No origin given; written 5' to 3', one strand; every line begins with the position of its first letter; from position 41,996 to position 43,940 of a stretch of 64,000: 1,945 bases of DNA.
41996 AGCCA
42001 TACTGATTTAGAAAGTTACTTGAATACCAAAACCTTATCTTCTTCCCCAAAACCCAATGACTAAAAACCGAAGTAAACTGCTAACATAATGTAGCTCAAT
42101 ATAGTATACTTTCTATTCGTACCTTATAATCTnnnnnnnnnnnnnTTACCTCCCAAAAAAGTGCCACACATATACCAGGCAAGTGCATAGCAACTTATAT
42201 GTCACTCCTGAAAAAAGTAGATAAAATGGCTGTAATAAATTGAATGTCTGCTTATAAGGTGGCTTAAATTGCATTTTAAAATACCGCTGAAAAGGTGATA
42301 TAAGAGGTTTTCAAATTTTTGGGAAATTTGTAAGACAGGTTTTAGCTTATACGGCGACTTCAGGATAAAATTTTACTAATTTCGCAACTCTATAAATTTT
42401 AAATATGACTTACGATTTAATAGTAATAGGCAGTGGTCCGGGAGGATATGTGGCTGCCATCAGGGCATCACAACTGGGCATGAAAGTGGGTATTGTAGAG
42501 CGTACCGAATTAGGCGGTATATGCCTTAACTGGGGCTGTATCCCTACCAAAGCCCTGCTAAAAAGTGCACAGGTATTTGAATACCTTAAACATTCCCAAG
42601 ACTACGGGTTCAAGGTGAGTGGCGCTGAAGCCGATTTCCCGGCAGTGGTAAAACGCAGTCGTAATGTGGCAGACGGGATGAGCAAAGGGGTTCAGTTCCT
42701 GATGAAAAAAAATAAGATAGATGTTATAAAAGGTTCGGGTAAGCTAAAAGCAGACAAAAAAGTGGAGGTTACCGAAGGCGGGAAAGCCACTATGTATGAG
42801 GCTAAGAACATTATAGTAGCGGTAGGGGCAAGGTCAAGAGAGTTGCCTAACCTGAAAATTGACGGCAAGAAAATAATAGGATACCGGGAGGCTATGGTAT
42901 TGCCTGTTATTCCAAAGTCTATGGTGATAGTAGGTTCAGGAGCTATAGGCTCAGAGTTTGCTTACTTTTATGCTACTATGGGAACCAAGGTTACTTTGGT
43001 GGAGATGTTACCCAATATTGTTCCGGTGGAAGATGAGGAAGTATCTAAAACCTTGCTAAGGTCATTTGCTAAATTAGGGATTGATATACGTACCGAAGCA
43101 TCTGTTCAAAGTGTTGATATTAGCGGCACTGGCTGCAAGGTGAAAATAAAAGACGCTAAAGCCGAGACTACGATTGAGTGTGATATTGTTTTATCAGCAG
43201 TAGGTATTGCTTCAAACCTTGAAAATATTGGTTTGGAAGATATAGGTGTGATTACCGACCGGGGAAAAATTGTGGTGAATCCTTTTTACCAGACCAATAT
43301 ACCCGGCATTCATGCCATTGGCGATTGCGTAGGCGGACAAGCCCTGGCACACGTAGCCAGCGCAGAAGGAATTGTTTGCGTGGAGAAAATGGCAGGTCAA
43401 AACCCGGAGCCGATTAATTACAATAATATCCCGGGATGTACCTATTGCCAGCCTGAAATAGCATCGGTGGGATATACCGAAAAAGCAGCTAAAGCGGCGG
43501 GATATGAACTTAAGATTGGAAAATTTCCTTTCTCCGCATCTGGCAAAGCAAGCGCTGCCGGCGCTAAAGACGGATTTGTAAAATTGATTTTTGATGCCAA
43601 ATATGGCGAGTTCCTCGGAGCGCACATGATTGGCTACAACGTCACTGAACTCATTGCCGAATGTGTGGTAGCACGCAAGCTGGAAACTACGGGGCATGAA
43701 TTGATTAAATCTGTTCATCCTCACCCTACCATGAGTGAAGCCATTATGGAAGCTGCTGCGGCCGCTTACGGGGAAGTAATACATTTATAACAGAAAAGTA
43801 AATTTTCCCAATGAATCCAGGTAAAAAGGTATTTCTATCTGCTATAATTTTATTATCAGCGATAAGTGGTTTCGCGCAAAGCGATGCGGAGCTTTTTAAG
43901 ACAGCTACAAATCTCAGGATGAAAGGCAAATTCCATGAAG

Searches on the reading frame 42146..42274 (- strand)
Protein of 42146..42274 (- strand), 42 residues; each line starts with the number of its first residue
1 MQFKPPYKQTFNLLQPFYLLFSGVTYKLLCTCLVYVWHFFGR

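Call 31: search_protein_families(library=pfam, proteins=[window:42146-42274:-], max_evalue=10)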
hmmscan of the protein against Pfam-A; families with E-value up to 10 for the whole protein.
window:42146-42274:- (42 aa): 1 family
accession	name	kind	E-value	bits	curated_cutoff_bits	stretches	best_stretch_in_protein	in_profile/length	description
PF06837.17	Fijivirus_P9-2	-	0.041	14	27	1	18-41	87-110/178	Fijivirus P9-2 protein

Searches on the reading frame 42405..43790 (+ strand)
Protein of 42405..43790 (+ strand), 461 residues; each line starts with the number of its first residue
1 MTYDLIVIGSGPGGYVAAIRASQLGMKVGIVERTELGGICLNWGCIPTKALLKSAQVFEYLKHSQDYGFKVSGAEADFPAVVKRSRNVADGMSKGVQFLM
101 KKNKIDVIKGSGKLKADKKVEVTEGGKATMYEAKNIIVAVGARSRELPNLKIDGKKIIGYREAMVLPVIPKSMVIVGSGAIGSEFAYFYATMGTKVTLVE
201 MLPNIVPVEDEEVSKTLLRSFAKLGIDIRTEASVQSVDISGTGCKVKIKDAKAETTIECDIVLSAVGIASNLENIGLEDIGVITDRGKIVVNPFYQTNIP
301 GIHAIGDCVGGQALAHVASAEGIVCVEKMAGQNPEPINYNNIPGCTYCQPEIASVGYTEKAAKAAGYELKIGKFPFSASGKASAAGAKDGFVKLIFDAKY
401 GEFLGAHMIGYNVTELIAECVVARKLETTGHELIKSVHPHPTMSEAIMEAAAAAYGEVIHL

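Call 6: search_protein_families(library=pfam, proteins=[window:42405-43790:+], max_evalue=0.01)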
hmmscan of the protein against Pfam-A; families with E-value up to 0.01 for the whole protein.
window:42405-43790:+ (461 aa): 16 families
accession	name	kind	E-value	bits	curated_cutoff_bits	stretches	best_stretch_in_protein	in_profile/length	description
PF07992.20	Pyr_redox_2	-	1.2e-66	225.6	26.1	1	3-322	1-291/291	Pyridine nucleotide-disulphide oxidoreductase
PF02852.28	Pyr_redox_dim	-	1.4e-36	125.5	25.3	1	342-451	1-110/110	Pyridine nucleotide-disulphide oxidoreductase, dimerisation domain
PF00070.33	Pyr_redox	-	1e-22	80.9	22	1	173-249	2-80/82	Pyridine nucleotide-disulphide oxidoreductase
PF13738.12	Pyr_redox_3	-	1.5e-12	47.8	30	1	6-306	1-305/305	Pyridine nucleotide-disulphide oxidoreductase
PF01266.30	DAO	-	9.1e-09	35.7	27.9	0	209-273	147-209/353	FAD dependent oxidoreductase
PF13450.12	NAD_binding_8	-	1.7e-08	35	21.9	1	7-40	1-35/68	NAD(P)-binding Rossmann-like domain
PF12831.13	FAD_oxidored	-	2.7e-08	34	27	1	4-45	1-43/416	FAD dependent oxidoreductase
PF01134.28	GIDA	-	3.7e-08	33.3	22.1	1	4-142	1-150/391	Glucose inhibited division protein A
PF00890.30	FAD_binding_2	-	5.1e-08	33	20.4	1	4-56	1-53/414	FAD binding domain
PF03486.20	HI0933_like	-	3.1e-07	30.5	50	1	4-35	2-33/244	HI0933-like protein Rossmann domain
PF01494.25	FAD_binding_3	-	2.8e-06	27.3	22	0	3-34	2-33/349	FAD binding domain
PF02826.25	2-Hacid_dh_C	-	0.00024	21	25.1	0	168-207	34-73/178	D-isomer specific 2-hydroxyacid dehydrogenase, NAD binding domain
PF02737.24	3HCDH_N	-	0.00056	20.3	22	1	174-261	3-81/180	3-hydroxyacyl-CoA dehydrogenase, NAD binding domain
PF13434.12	Lys_Orn_oxgnase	-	0.00083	19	21.3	1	88-213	104-233/339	L-lysine 6-monooxygenase/L-ornithine 5-monooxygenase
PF01262.27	AlaDh_PNT_C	-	0.002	18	23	0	168-269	26-103/214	Alanine dehydrogenase/PNT, C-terminal domain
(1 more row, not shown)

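Call 11: find_encoding_contigs(protein=window:42405-43790:+, flank=10000, max_places=10)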
Protein window:42405-43790:+ (461 aa): 1 contig read that carries it; 1 place shown.
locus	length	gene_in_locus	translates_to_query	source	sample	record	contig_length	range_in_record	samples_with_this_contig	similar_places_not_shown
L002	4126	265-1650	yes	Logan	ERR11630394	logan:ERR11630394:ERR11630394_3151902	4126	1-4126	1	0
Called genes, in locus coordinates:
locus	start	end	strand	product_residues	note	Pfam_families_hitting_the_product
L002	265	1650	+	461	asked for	PF00890:FAD_binding_2 (weak), PF01134:GIDA (faint), PF01266:DAO (faint), PF07992:Pyr_redox_2, PF12831:FAD_oxidored (weak), PF13738:Pyr_redox_3, PF00070:Pyr_redox, PF02852:Pyr_redox_dim, +3 more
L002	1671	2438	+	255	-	PF13174:TPR_6 (faint), PF13431:TPR_17 (faint), PF21033:RMD1-3, PF13414:TPR_11 (faint), PF14559:TPR_19 (faint)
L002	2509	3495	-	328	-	PF00691:OmpA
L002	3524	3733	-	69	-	-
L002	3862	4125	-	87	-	?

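Call 28: find_related_loci(query=window:42405-43790:+, collection=genome_contigs, flank=10000)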
Query window:42405-43790:+ (461 aa) in genome_contigs; peptide patterns used: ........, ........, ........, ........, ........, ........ (x = any residue, [..] = any of these).
600 stretches matched a pattern (row limit reached: there are more); 599 encode a relative of the query (tblastn E <= 1e-3); the best 80 are kept; 80 distinct loci.
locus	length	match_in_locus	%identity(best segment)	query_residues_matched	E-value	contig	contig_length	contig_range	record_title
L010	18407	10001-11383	81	1-461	0e+0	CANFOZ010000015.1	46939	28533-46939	MAG: Bacteroidetes bacterium isolate Jr-14may18-182 genome assembly, contig: Jr-14may18-C1207, whole genome shotgun sequ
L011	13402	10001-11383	80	1-461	0e+0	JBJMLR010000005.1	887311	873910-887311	MAG: Bacteroidia bacterium isolate H3_16_all_fractions_metab_conc_113_RIFCSPLOWO2_12_FULL_35_15_curated_45_0 k255_484728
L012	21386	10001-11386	77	1-461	0e+0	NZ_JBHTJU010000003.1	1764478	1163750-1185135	Pedobacter boryungensis strain CCUG 60024 GCM70027489_1, whole genome shotgun sequence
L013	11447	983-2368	73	1-461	0e+0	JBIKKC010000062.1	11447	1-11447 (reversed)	MAG: Bacteroidia bacterium isolate ME2014-07-17_3300034279_group5_bin10 Rohwer_bin1041_scaffold_2645_c1, whole genome sh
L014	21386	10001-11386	76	1-461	0e+0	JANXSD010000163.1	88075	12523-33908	MAG: Bacteroidetes bacterium isolate 336R_metabat_52 336R_k141_176780, whole genome shotgun sequence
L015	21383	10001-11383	76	1-460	0e+0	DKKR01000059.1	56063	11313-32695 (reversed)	MAG TPA_asm: Bacteroidetes bacterium UBA6661 UBA6661_contig_6284, whole genome shotgun sequence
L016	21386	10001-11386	74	1-461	0e+0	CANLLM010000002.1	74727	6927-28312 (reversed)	MAG: Bacteroidetes bacterium isolate ZE-13may13-124 genome assembly, contig: ZE-13may13-C245, whole genome shotgun seque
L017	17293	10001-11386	75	1-461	0e+0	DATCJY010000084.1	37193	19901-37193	MAG TPA_asm: Flavobacteriales bacterium isolate SMAG_U7082 k141_471166, whole genome shotgun sequence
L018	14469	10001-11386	73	1-461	0e+0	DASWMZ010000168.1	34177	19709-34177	MAG TPA_asm: Pedobacter sp. isolate SMAG_U3400 k141_89836, whole genome shotgun sequence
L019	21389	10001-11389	73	1-461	0e+0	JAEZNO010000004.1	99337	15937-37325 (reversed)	MAG: Bacteroidetes bacterium isolate OH_CFB_158 k127_918690, whole genome shotgun sequence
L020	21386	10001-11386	73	1-461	0e+0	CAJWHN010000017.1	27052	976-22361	MAG TPA_asm: uncultured Flavobacteriales bacterium isolate ERR598955_bin.21_MetaBAT_v2.12.1_MAG genome assembly, contig:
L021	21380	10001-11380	72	3-461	0e+0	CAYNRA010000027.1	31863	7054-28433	MAG TPA_asm: uncultured Cytophagales bacterium isolate SRP219642_co3_492 genome assembly, contig: NODE_1380_length_31863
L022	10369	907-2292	72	1-461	0e+0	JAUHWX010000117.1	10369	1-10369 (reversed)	MAG: Bacteroidia bacterium isolate 2_bin.37 NODE_4527_length_10369_cov_1.189318, whole genome shotgun sequence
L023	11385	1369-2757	71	1-461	0e+0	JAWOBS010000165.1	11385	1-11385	MAG: Bacteroidales bacterium isolate BLK3-3.bin.235 k191_2789761, whole genome shotgun sequence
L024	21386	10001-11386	74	1-461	0e+0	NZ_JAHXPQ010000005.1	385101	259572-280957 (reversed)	Mucilaginibacter rivuli strain HMF5004 5, whole genome shotgun sequence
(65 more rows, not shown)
